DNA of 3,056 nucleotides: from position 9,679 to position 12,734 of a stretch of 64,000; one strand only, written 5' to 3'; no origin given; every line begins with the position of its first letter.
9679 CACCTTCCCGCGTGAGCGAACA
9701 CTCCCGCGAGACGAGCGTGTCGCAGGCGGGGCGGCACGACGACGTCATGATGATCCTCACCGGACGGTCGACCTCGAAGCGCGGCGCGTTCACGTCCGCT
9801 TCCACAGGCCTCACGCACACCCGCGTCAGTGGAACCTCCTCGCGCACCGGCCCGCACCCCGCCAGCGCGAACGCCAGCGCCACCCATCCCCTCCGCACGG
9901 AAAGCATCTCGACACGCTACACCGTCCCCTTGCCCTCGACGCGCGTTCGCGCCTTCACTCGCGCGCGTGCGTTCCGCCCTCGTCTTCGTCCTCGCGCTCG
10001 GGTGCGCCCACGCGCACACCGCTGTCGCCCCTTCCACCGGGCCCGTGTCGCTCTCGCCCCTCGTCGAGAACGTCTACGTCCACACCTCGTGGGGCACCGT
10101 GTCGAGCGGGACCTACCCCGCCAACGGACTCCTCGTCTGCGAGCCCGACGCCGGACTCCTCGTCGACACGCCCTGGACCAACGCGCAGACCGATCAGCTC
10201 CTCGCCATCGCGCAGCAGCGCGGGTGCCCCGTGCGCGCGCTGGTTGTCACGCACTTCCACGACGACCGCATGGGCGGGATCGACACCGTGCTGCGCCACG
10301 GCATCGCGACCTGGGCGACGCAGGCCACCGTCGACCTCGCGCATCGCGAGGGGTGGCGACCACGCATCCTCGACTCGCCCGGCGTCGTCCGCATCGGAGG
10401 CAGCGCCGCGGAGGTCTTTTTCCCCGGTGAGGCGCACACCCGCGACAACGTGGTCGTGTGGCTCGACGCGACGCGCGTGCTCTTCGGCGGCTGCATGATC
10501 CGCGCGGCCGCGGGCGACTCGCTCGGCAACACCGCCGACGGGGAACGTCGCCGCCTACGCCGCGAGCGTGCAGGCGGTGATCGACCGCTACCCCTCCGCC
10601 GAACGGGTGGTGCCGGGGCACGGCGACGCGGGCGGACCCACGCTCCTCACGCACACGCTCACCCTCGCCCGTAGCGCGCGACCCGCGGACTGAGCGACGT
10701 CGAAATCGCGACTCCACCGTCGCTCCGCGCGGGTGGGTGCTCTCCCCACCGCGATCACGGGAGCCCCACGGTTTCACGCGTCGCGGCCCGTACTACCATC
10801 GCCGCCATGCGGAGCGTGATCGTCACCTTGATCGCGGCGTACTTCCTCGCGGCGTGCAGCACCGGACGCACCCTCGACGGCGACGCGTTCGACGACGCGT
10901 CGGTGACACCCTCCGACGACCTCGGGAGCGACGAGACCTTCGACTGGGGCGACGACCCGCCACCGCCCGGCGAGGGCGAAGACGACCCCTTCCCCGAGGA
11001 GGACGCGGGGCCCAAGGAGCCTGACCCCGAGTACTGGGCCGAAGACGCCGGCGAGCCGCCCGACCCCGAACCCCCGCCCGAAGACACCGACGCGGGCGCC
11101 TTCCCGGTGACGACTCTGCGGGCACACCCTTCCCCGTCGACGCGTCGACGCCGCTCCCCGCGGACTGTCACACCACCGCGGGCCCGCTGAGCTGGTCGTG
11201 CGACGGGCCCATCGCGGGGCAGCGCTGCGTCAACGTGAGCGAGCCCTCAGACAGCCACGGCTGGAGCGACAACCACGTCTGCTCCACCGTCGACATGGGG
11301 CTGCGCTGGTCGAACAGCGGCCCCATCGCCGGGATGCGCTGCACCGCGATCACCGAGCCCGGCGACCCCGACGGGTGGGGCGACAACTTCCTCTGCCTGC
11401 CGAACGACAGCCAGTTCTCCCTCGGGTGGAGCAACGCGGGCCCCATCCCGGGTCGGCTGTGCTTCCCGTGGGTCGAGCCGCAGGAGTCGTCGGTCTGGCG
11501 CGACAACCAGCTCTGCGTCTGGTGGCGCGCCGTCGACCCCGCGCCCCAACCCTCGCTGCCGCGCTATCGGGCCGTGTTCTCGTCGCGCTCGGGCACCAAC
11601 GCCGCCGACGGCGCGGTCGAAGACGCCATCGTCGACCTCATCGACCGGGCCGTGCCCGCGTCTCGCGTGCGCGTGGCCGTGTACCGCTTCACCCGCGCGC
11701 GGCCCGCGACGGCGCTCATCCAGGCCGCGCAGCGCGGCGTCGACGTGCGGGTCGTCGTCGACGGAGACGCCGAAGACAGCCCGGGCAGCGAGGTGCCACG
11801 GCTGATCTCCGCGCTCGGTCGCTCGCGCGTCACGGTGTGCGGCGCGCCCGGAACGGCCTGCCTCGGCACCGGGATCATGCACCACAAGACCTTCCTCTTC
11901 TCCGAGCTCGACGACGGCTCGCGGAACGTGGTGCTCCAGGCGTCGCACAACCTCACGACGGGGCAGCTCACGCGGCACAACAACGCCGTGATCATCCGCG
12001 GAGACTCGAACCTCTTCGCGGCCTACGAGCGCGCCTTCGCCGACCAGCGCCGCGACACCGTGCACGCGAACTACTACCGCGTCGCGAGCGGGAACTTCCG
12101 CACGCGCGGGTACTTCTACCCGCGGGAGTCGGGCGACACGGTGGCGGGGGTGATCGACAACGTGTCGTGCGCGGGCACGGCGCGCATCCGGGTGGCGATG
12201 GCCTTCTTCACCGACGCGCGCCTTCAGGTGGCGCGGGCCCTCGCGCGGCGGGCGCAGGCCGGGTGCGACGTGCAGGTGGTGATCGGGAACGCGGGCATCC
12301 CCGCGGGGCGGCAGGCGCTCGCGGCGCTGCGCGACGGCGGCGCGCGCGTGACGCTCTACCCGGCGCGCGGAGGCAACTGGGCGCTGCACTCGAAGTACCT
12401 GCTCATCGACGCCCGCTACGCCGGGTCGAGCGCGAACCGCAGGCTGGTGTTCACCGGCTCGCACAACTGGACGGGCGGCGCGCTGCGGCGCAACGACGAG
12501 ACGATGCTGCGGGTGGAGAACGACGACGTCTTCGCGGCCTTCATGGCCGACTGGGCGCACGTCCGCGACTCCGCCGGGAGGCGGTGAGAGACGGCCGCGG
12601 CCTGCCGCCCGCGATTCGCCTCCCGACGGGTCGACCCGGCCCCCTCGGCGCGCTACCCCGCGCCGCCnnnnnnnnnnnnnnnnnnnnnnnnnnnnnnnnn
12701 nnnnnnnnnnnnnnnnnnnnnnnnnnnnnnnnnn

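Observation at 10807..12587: PLD-family lipoprotein with an undescribed Cys-containing repeat module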

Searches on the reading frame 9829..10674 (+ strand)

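Call 43: search_protein_families(library=pfam, proteins=[window:9829-10674:+], max_evalue=0.001)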
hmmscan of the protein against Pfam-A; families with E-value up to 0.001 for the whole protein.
window:9829-10674:+ (281 aa): 1 family
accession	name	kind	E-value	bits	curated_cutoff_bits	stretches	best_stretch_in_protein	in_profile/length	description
PF00753.33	Lactamase_B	-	5e-15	56.4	22.7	1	96-232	4-159/196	Metallo-beta-lactamase superfamily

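Call 54: search_protein_families(library=ncbifam, proteins=[window:9829-10674:+], max_evalue=0.01)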
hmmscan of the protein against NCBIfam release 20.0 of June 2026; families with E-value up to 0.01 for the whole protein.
window:9829-10674:+ (281 aa): 53 families (the best 25 are shown)
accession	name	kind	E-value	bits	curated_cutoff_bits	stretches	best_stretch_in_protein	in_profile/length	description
NF033088.2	bla_subclass_B1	equivalog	1.4e-52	178.5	200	1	72-239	5-175/217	subclass B1 metallo-beta-lactamase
NF047975.1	blaPYX_B1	exception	2.1e-37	128.8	473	1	73-238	38-202/245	PYX family subclass B1 metallo-beta-lactamase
NF012145.1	blaDIM_SIM_IMP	exception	2.9e-36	125.2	288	1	75-238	3-165/209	DIM/SIM/IMP family subclass B1 metallo-beta-lactamase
NF012100.0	blaVIM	exception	4.8e-35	121.2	500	1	69-239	40-215/266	VIM family subclass B1 metallo-beta-lactamase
NF033584.1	blaPST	exception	3.7e-34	118.1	525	1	49-238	6-193/242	PST family subclass B1 metallo-beta-lactamase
NF033095.1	bla_Bc_2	exception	6.6e-34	117.4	500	1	65-238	36-212/255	BcII family subclass B1 metallo-beta-lactamase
NF012146.1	blaB-IND-MUS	exception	8.1e-34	117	270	1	51-239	5-193/237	BlaB/IND/MUS family subclass B1 metallo-beta-lactamase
NF047974.1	blaCOR_B1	exception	9.2e-33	113.5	450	1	72-239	36-202/245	COR family subclass B1 metallo-beta-lactamase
NF000396.3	blaGIM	exception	3.9e-32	111.4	525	1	51-238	5-191/250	GIM family subclass B1 metallo-beta-lactamase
NF000437.2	blaFIM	exception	2.7e-31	109.1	590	1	64-239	32-212/262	FIM family subclass B1 metallo-beta-lactamase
NF033895.2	blaCAM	exception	2e-30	106.3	535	1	71-238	23-193/241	CAM family subclass B1 metallo-beta-lactamase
NF047964.1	blaMYX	exception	2.9e-30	105.5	520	1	73-239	53-219/261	MYX family subclass B1 metallo-beta-lactamase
NF012147.1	blaIMP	exception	8.4e-30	103.8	460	1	52-236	6-187/245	IMP family subclass B1 metallo-beta-lactamase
NF012229.1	bla_class_B_core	domain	1.3e-29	103.1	100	1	95-213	12-139/139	metallo-beta-lactamase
NF012137.0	bla_xUS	exception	5.2e-29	101.4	400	1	63-239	14-193/246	MUS/TUS/MOC family subclass B1 metallo-beta-lactamase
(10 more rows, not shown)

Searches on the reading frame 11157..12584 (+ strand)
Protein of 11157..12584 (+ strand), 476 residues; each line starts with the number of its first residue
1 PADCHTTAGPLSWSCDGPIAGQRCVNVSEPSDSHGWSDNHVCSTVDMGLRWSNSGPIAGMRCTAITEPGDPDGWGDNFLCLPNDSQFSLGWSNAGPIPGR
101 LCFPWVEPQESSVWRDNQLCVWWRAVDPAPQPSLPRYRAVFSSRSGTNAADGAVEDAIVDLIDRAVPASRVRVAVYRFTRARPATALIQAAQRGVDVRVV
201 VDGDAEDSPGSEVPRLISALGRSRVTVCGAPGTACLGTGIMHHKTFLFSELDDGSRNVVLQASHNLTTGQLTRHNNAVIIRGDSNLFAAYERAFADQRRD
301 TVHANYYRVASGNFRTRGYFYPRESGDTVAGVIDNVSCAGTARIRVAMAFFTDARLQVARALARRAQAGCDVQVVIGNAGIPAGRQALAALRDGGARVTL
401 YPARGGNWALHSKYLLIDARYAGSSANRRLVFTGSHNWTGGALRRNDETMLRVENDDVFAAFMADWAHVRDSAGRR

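Call 56: predict_structure(alignment_id=A3)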
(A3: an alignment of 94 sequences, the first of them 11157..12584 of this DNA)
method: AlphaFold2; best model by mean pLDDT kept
length: 476 residues; sequences in the alignment: 94
mean_pLDDT: 92.6   pTM: 0.81
mean pLDDT of the five models: 92.6, 92.0, 91.8, 91.8, 91.1
residues with pLDDT >= 90: 376; 70-90: 69; 50-70: 30; < 50: 1
segments of 3 or more residues with pLDDT < 50: none
pLDDT, mean of each block of 10 residues (from residue 1): 67 90 88 75 92 94 82 80 92 78 74 75 68 91 96 98 94 98 98 96 97 98 95 94 98 93 97 98 98 98 96 98 97 97 98 98 98 97 98 98 95 98 97 97 98 99 98 92
secondary structure, 60 per line:
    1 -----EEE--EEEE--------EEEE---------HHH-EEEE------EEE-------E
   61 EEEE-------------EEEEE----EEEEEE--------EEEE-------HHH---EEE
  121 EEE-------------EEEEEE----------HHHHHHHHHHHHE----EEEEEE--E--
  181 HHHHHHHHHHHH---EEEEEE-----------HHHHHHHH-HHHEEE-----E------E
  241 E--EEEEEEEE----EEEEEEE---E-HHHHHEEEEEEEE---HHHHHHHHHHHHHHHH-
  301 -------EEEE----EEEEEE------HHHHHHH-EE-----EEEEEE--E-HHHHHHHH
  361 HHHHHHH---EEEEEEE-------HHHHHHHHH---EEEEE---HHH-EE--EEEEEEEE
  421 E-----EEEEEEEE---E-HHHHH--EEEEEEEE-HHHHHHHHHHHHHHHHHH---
elements in order: E6-8 E11-14 E23-26 E40-43 E50-52 E60-64 E78-82 E87-92 E101-104 E118-123 E137-142 H153-164 E170-175 H181-192 E196-201 H213-220 E225-227 E244-251 E256-262 H268-272 E273-280 H284-299 E308-311 E316-321 H328-334 E343-348 H353-367 E371-377 H385-393 E397-401 E413-421 E427-434 H440-444 E447-454 H456-473

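Call 58: fold_search(model_id=the predicted structure, library=pdb)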
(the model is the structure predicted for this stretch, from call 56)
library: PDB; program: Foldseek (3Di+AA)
matches with E <= 10: 748; with E <= 0.001: 122
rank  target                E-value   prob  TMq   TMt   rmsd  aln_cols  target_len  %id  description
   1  7e0m_A                5.2e-15  1.00  0.52  0.63   5.2       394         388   16  Crystal structure of phospholipase D (released 2021-12-22)
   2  9vbg_A                1.0e-14  1.00  0.51  0.57   6.4       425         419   17  Cryo-EM structure of human PLD3 apo form (released 2025-12-24)
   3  8v5t_A                1.4e-14  1.00  0.51  0.58   6.2       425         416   17  Crystal structure of Alzheimers disease phospholipase D3 (released 2024-10-09)
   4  8q1x_A                2.4e-14  1.00  0.50  0.56   6.3       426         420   17  Structural analysis of PLD3 reveals insights into the mechanism of lysosomal 5' exonuclease-mediated nucleic acid degr (released 2023-12-06)
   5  9vbh_A                4.4e-14  1.00  0.49  0.55   6.3       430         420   16  Cryo-EM structure of human PLD3 bound to ssDNA (poly(T)) (released 2025-12-24)
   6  8q1x_B                4.9e-14  1.00  0.50  0.56   6.6       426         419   18  Structural analysis of PLD3 reveals insights into the mechanism of lysosomal 5' exonuclease-mediated nucleic acid degr (released 2023-12-06)
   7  7e0m_B                5.2e-14  1.00  0.54  0.65   4.7       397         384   16  Crystal structure of phospholipase D (released 2021-12-22)
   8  8v07_B                8.4e-14  1.00  0.50  0.58   6.3       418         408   16  Crystal structure of mouse PLD3 co-crystallized with 5'Pi-ssDNA for 30 days (released 2024-03-13)
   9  8s86_A                1.0e-13  1.00  0.49  0.59   5.9       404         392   17  human PLD3 homodimer structure (released 2024-05-15)
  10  8q1k_A                1.0e-13  1.00  0.51  0.57   6.4       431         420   17  Structural analysis of PLD3 reveals insights into the mechanism of lysosomal 5' exonuclease-mediated nucleic acid degr (released 2023-12-06)
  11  8v07_D                1.1e-13  1.00  0.51  0.58   6.2       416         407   16  Crystal structure of mouse PLD3 co-crystallized with 5'Pi-ssDNA for 30 days (released 2024-03-13)
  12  8s86_B                2.1e-13  1.00  0.51  0.61   5.5       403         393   16  human PLD3 homodimer structure (released 2024-05-15)
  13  8v06_C                2.2e-13  1.00  0.51  0.58   5.9       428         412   15  Crystal structure of mouse PLD3 co-crystallized with 5'Pi-ssDNA for 9 days (released 2024-03-13)
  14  8v05_A                3.3e-13  1.00  0.52  0.57   8.2       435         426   15  Crystal structure of mouse PLD3 (released 2024-03-13)
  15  8v06_A                3.3e-13  1.00  0.50  0.57   6.3       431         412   15  Crystal structure of mouse PLD3 co-crystallized with 5'Pi-ssDNA for 9 days (released 2024-03-13)
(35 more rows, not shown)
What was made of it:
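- On PLD superfamily (HKD phosphodiesterases): Foldseek probability is 1.0 to 7e0m, PLD3/4, PSS, PPK1-C and F13 (call 58).
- The PLD3/PLD4 ssDNA exonucleases are among the top fold matches (call 58).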

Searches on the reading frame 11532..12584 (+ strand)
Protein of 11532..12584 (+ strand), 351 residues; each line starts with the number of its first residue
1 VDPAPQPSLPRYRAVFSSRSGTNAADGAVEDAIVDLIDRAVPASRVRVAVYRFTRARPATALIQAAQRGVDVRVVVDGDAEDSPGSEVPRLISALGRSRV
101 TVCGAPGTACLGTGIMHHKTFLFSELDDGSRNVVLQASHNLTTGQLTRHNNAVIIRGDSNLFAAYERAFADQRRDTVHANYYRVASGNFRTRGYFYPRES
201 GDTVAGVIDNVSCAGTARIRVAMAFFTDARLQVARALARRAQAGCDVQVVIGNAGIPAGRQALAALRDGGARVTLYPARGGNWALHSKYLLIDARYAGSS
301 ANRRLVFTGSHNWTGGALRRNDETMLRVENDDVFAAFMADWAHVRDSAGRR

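Call 18: search_solved_structures(query=window:11532-12584:+, max_evalue=0.01, show_alignments=1)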
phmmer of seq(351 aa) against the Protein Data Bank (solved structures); distinct sequences matched with E-value up to 0.01: 8.
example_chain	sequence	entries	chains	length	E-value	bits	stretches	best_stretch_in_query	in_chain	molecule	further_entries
4h4a_A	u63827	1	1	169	1e-07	34.8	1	32-119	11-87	Mitochondrial cardiolipin hydrolase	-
4gen_A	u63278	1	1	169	1.1e-07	34.7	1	33-119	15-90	Mitochondrial cardiolipin hydrolase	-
4gel_A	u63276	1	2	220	2.3e-07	33.7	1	32-119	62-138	Mitochondrial cardiolipin hydrolase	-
4gem_A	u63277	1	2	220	3.9e-07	32.9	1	32-96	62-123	Mitochondrial cardiolipin hydrolase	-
6ehi_A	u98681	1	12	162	1.6e-05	27.7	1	189-333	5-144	Nuclease NucT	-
9lkx_K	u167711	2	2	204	2.6e-05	27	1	217-344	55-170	Mitochondrial cardiolipin hydrolase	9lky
4ggj_A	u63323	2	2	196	0.00048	22.8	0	301-344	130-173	Mitochondrial cardiolipin hydrolase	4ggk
1byr_A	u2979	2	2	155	0.0017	21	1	26-81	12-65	PROTEIN (ENDONUCLEASE)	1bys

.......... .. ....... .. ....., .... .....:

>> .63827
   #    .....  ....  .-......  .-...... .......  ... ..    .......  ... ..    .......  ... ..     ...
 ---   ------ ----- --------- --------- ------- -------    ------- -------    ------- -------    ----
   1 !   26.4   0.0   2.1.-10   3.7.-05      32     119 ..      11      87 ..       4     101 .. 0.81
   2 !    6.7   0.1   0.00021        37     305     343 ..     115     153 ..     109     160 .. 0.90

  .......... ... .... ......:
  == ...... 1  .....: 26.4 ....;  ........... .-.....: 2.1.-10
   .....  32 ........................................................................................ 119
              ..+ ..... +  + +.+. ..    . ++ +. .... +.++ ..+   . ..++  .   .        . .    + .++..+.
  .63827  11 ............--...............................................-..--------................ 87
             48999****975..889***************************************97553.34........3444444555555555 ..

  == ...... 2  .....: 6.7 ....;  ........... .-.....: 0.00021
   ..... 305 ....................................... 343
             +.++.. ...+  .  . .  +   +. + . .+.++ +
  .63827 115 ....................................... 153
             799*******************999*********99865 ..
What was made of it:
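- Its best fold matches mix a true phospholipase D (7e0m) with the PLD3/4 exonucleases (calls 18, 58). By sequence, the nearest solved proteins are Zucchini/MitoPLD, NucT and Nuc (E 1e-7 to 2e-3) (call 18).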
